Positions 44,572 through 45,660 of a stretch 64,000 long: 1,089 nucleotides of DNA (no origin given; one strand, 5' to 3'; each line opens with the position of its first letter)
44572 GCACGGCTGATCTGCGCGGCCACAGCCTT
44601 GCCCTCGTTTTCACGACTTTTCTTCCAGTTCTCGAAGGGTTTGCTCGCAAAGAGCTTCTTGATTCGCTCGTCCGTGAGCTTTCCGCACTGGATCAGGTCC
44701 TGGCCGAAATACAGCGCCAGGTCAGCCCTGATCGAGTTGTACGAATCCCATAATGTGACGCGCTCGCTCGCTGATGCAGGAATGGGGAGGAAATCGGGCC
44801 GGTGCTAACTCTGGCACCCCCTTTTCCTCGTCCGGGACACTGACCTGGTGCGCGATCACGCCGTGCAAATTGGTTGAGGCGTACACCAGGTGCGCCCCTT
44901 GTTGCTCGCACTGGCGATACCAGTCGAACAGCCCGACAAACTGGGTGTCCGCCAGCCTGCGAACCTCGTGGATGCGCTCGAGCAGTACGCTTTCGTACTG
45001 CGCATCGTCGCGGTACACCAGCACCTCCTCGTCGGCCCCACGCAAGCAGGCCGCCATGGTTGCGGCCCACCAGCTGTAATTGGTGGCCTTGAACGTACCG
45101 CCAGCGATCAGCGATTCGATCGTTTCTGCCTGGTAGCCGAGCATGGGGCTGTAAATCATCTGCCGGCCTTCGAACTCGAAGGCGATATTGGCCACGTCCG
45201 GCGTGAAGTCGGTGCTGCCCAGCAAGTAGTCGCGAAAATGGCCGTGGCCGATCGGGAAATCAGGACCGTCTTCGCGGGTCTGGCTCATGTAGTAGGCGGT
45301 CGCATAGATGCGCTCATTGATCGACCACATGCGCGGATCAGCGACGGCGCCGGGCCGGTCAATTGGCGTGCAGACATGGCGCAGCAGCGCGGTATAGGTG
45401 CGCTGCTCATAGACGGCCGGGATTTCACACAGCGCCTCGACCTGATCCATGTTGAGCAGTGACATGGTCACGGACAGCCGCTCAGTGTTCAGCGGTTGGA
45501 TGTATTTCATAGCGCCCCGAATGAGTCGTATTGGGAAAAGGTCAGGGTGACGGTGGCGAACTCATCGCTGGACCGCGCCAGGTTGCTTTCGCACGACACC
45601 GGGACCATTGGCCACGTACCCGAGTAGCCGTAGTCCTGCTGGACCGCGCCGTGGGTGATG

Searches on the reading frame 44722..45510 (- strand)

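Call 18: search_protein_families(library=phrogs, proteins=[window:44722-45510:-], max_evalue=0.001)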
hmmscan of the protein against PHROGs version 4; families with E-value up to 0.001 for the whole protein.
window:44722-45510:- (262 aa): 1 family
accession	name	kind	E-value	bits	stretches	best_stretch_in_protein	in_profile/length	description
phrog_6830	-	unknown function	1.1e-24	88.5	1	3-255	3-234/241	-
